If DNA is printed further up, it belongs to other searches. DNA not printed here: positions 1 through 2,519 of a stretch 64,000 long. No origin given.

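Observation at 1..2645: Cobalamin riboswitch controlling a secreted T9SS beta-propeller protein rather than a canonical B12 transporter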

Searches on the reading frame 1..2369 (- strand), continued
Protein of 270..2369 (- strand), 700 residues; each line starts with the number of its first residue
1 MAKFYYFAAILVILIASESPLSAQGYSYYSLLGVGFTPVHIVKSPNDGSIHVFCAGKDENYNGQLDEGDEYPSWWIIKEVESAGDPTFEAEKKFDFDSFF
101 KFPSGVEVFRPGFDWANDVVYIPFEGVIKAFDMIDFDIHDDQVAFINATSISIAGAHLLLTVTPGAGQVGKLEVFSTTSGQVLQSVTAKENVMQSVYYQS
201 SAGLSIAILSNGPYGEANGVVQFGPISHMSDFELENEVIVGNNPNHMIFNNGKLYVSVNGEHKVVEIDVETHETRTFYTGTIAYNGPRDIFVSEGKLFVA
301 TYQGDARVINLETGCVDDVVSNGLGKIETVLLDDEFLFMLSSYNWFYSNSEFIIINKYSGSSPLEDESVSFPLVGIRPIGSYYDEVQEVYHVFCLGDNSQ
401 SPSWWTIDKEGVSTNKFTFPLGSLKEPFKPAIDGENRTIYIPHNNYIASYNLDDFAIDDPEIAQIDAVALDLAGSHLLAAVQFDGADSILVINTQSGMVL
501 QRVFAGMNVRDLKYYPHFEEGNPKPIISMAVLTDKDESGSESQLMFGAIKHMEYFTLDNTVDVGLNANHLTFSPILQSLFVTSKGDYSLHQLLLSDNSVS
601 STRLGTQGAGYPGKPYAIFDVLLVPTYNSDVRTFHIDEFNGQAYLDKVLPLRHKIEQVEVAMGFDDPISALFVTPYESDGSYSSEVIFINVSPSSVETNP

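Call 22: search_protein_families(library=pfam, proteins=[L005:12382-14370:+, L005:14370-15287:+, L005:15287-16378:+], max_evalue=0.1)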
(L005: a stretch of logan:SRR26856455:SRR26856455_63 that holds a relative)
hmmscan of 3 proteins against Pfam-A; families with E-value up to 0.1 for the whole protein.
L005:12382-14370:+ (663 aa): 2 families
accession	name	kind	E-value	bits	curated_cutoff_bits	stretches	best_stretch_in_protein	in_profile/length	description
PF00593.30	TonB_dep_Rec_b-barrel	-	3.7e-32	113.2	27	1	227-633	7-436/436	TonB dependent receptor-like, beta-barrel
PF07715.20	Plug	-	2.9e-18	66.7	23.9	1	70-169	9-107/107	TonB-dependent Receptor Plug Domain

L005:14370-15287:+ (306 aa): 1 family
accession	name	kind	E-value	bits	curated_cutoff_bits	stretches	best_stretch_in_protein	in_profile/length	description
PF18962.6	Por_Secre_tail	-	7.8e-07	29.7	27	1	241-297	9-69/75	Secretion system C-terminal sorting domain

L005:15287-16378:+ (364 aa): 6 families
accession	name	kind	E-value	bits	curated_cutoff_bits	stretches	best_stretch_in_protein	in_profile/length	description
PF16819.11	DUF5074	-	2.8e-06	27.1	27.2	1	38-335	3-316/353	Domain of unknown function (DUF5074)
PF01436.27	NHL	-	0.00041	20.7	20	0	163-180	3-20/28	NHL repeat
PF24807.1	WD40_CDC20-Fz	-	0.014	15.1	200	1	193-230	202-239/292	CDC20/Fizzy WD40 domain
PF10282.15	Lactonase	-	0.02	14.6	21.7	0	107-150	177-224/344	Lactonase, 7-bladed beta-propeller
PF25174.1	Beta-prop_THOC3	-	0.03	13.8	305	0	175-228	217-270/272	THOC3 beta-propeller domain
PF13360.13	PQQ_2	-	0.076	13.1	27.6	0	46-149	123-225/233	Outer membrane protein assembly factor BamB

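Call 23: search_solved_structures(query=L005:15287-16378:+, max_evalue=1, show_alignments=1)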
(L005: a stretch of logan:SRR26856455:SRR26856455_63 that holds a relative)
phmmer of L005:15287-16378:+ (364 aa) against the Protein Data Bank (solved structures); distinct sequences matched with E-value up to 1: 18.
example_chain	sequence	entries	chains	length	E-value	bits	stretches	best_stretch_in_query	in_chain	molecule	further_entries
8ptf_A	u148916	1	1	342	1.8e-23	86.4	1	32-362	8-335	YncE family protein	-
8ptd_A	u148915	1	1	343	1.8e-23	86.3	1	32-362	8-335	YncE family protein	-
8blw_B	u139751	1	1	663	1.9e-23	86.3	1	30-362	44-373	YncE family protein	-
8bmx_D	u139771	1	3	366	5.2e-09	38.8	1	6-220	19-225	YncE family protein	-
8bmy_A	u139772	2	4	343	2.6e-08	36.5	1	29-158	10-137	Putative surface layer protein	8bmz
8bn0_A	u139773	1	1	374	3.1e-08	36.3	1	29-158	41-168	Putative surface layer protein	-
8bai_A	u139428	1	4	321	9.9e-08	34.6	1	40-158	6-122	Surface layer protein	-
8baz_A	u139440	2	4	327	1e-07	34.6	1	40-222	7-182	Surface layer protein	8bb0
3dsm_A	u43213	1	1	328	1.1e-07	34.5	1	40-222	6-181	uncharacterized protein BACUNI_02894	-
8p97_B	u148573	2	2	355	6.7e-07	31.9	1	7-155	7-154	Putative surface layer protein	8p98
8puj_A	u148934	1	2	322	2.3e-06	30.1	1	39-155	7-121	YncE family protein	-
8okv_B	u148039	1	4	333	2.3e-06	30.1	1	38-155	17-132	Putative surface layer protein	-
1l0q_A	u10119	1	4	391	5.5e-06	28.9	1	89-237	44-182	Surface layer protein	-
9s6c_A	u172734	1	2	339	0.029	16.7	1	37-109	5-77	Quinoprotein amine dehydrogenase-like protein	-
9s6c_C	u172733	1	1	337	0.035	16.4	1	37-109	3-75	Quinoprotein amine dehydrogenase-like protein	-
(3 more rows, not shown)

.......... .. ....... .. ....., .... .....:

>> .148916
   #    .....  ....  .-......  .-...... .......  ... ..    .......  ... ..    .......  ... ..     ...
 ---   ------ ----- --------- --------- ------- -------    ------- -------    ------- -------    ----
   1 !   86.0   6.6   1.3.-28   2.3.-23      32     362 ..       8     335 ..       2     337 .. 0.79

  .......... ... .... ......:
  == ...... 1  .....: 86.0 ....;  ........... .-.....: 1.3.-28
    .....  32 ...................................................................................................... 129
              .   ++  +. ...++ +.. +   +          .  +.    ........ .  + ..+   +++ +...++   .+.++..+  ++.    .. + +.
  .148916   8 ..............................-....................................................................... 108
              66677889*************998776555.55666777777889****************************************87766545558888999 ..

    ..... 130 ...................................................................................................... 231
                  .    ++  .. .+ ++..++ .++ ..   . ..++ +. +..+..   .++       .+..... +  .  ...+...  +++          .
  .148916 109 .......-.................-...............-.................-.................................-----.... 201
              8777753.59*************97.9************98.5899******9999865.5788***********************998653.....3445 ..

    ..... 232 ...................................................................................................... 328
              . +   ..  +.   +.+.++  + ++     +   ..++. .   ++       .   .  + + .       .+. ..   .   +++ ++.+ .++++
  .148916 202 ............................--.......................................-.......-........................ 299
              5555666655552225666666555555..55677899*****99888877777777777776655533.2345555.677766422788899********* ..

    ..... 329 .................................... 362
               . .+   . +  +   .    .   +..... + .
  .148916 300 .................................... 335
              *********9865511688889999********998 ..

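Call 24: search_solved_structures(query=L005:12382-14370:+, max_evalue=0.001)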
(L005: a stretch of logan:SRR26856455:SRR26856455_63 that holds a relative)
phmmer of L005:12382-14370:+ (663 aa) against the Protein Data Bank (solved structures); distinct sequences matched with E-value up to 0.001: 29.
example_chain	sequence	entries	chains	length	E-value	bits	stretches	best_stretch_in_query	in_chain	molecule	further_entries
8blw_A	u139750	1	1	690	4.5e-40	141.4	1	68-660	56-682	Vitamin B12 transporter BtuB1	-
8bmx_C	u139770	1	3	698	4.3e-26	95.3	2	381-652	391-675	Putative TonB-linked outer membrane receptor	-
8p98_A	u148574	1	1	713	5.9e-25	91.5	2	429-652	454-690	Vitamin B12 transporter BtuB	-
8p97_A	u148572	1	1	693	7.3e-25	91.2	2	429-652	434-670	TonB-dependent receptor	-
1nqf_A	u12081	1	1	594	1.2e-19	74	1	51-220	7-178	Vitamin B12 receptor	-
3rgn_A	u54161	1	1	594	4.6e-19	72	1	51-219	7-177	Vitamin B12 transporter BtuB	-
3rgm_A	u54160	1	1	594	4.8e-19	72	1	51-219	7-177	Vitamin B12 transporter BtuB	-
1nqe_A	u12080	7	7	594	4.9e-19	71.9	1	51-219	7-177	Vitamin B12 receptor | Vitamin B12 transporter btuB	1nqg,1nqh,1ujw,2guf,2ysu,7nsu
2gsk_A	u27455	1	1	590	5.4e-19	71.8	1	51-219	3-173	Vitamin B12 transporter btuB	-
3m8b_A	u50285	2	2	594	8.8e-19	71.1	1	61-219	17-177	Vitamin B12 transporter btuB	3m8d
2hdf_A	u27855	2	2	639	1.8e-10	43.6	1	69-172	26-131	Colicin I receptor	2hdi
9nn6_A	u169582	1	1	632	2.3e-10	43.3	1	69-172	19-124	Colicin I receptor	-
1pnz_A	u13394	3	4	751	1.7e-08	37.1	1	71-174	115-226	Iron(III) dicitrate transport protein fecA precursor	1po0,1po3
1kmo_A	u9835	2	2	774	1.9e-08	37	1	71-174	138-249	Iron(III) dicitrate transport protein fecA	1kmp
8the_A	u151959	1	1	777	4.7e-08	35.7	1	49-172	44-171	Heme/hemoglobin uptake outer membrane receptor PhuR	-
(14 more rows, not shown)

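Call 25: search_protein_representatives(protein=window:270-2369:-)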
Query: 700 residues. Proteins with E-value up to 0.001 (for the whole library): 224; up to 1e-10: 158; up to 1e-30: 34. The best 150 are listed.
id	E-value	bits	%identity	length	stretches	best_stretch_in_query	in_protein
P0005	0.0e+00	1278.3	79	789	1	1-700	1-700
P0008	3.3e-164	564.3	61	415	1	21-423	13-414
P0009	9.2e-138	476.9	42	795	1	4-656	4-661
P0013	4.2e-115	402.0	38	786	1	11-617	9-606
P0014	5.4e-114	398.4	39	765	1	9-636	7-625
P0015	3.0e-90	319.9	35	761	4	13-356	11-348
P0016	4.3e-89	316.0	38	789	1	34-660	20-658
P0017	1.1e-81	291.5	35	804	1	8-564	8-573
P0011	2.6e-77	277.1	34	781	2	131-357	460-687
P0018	4.2e-77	276.4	44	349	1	159-496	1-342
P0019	2.3e-72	260.8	36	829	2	3-396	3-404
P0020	1.1e-66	242.0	35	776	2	28-342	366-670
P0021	1.7e-66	241.3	31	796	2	33-329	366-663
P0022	1.8e-61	224.8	36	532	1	262-697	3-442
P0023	2.2e-55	204.7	33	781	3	377-634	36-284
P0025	2.5e-49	184.7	30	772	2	49-328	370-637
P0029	3.0e-44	167.9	26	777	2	10-344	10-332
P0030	3.2e-42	161.1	34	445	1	19-358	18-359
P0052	2.7e-26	108.5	31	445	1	3-315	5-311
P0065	1.9e-23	99.1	28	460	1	9-344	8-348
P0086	7.6e-19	83.9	27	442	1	34-323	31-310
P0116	1.0e-14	70.3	31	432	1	10-312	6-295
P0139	9.6e-13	63.7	25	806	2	162-355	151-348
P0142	1.5e-12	63.1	23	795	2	240-354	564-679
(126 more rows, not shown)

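Call 26: search_solved_structures(query=L005:14370-15287:+, max_evalue=10, show_alignments=2)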
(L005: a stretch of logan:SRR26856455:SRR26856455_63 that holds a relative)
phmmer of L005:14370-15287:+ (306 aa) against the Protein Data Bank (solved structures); distinct sequences matched with E-value up to 10: 2.
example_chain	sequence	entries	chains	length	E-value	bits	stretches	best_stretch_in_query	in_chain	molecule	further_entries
6qfy_A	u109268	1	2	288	0.045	16.3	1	97-134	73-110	Spike glycoprotein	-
8au4_A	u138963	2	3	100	1.7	11.1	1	220-270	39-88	Ral guanine nucleotide dissociation stimulator-like 2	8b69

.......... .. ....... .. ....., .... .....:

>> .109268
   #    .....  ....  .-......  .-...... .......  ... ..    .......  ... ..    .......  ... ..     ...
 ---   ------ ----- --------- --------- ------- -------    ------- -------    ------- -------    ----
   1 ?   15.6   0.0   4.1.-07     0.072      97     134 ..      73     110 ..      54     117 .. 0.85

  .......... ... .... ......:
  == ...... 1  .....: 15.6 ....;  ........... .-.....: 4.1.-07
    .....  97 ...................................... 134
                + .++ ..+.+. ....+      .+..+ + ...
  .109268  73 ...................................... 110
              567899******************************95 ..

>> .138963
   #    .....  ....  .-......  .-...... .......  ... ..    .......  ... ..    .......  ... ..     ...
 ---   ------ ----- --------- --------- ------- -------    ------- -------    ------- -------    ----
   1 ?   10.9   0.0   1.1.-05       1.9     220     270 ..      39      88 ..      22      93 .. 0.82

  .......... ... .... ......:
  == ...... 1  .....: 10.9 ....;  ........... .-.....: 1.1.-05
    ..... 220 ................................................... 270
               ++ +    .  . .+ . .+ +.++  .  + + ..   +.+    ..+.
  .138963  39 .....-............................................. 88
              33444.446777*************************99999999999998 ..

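Call 32: search_protein_families(library=pfam, alignment_id=A1, max_evalue=0.1)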
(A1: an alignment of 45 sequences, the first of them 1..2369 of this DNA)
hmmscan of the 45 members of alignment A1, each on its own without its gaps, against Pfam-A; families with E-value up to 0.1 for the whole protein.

A. member 1, window:1-2369:- (789 aa): 4 families
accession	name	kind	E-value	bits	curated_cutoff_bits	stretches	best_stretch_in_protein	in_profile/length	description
PF18962.6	Por_Secre_tail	-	4.2e-10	40.2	27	1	708-783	1-71/75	Secretion system C-terminal sorting domain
PF13585.12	CHU_C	-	0.0034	17.9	27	1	725-774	23-70/86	CHU_C Type IX secretion signal domain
PF21959.2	DUF6923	-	0.0099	16.1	27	1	249-319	95-167/234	Repeat of unknown function (DUF6923)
PF11589.14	DUF3244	-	0.088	13.2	25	0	727-774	38-83/96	Domain of unknown function (DUF3244)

B. families by the number of members that match (of 45 scanned): 41 families (the first 25 are shown)
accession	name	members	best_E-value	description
PF18962.6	Por_Secre_tail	44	3.2e-13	Secretion system C-terminal sorting domain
PF13860.13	FlgD_ig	6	1e-09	FlgD Ig-like domain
PF21959.2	DUF6923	6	4.2e-05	Repeat of unknown function (DUF6923)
PF03478.24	Beta-prop_KIB1-4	6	0.00012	KIB1-4 beta-propeller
PF13585.12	CHU_C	6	0.00045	CHU_C Type IX secretion signal domain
PF16819.11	DUF5074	5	2.3e-15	Domain of unknown function (DUF5074)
PF13570.13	Beta-prop_ACSF4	5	0.0026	Beta-alanine-activating enzyme, beta-propeller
PF13360.13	PQQ_2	3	0.0046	Outer membrane protein assembly factor BamB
PF21783.3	YNCE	3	0.0049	YNCE-like beta-propeller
PF13517.12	FG-GAP_3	2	3.8e-17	FG-GAP-like repeat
PF25174.1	Beta-prop_THOC3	2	1.6e-05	THOC3 beta-propeller domain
PF25168.1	Beta-prop_WDR36-Utp21_2nd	2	0.0001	WDR36/Utp21 second beta-propeller domain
PF24814.1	WD40_Prp19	2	0.0058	Prp19 WD40 domain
PF25171.1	Beta-prop_WDR36-Utp21_1st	2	0.011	WDR36/Utp21 first beta-propeller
PF01839.29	FG-GAP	1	1.1e-08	FG-GAP repeat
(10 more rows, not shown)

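Call 48: predict_structure(alignment_id=A1)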
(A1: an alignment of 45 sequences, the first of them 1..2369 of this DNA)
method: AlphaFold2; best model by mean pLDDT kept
length: 789 residues; sequences in the alignment: 45
mean_pLDDT: 88.6   pTM: 0.81
mean pLDDT of the five models: 88.6, 88.6, 88.0, 88.0, 87.5
residues with pLDDT >= 90: 512; 70-90: 227; 50-70: 32; < 50: 18
segments of 3 or more residues with pLDDT < 50: 17-22, 693-704
pLDDT, mean of each block of 10 residues (from residue 1): 77 57 74 95 94 91 86 95 87 93 66 95 93 94 92 92 89 93 93 93 93 89 86 90 94 96 96 96 94 96 96 94 89 95 90 90 64 94 92 95 94 95 93 95 96 94 95 93 91 92 94 92 89 88 94 86 94 93 95 93 92 90 93 90 92 91 70 92 91 43 61 85 76 88 83 78 83 83 85
secondary structure, 60 per line:
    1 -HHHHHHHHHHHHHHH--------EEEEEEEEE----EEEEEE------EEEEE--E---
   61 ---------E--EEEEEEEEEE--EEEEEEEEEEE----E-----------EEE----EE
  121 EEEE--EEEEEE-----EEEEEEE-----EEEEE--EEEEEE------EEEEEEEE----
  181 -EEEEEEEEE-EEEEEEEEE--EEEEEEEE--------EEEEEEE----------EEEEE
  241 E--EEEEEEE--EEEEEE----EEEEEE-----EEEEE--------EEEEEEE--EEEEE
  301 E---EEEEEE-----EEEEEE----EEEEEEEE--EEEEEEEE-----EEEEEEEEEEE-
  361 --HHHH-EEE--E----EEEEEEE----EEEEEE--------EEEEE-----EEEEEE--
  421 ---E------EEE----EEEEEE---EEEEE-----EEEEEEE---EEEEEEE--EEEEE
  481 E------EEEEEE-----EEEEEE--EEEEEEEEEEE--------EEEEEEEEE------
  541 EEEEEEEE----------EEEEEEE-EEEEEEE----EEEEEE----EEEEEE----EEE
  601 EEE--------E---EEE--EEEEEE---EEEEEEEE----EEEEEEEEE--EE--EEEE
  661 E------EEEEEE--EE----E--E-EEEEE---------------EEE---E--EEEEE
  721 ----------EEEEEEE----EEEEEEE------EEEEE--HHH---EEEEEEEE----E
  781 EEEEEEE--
elements in order (helices of 4 or more, strands of 3 or more residues): H2-16 E25-33 E38-43 E50-54 E73-82 E85-95 E112-114 E119-124 E127-132 E138-144 E150-154 E157-162 E169-176 E182-190 E192-200 E203-210 E219-225 E236-241 E244-250 E253-258 E263-268 E274-278 E287-293 E296-301 E305-310 E316-321 E326-333 E336-343 E349-359 H363-366 E368-370 E378-384 E389-394 E403-407 E413-418 E431-433 E438-443 E447-451 E457-463 E467-473 E476-481 E488-493 E499-504 E507-517 E526-534 E541-548 E559-565 E567-573 E578-583 E588-593 E598-603 E616-618 E621-626 E630-637 E642-650 E657-661 E668-673 E687-691 E707-709 E716-720 E731-737 E742-748 E755-759 E768-775 E780-787
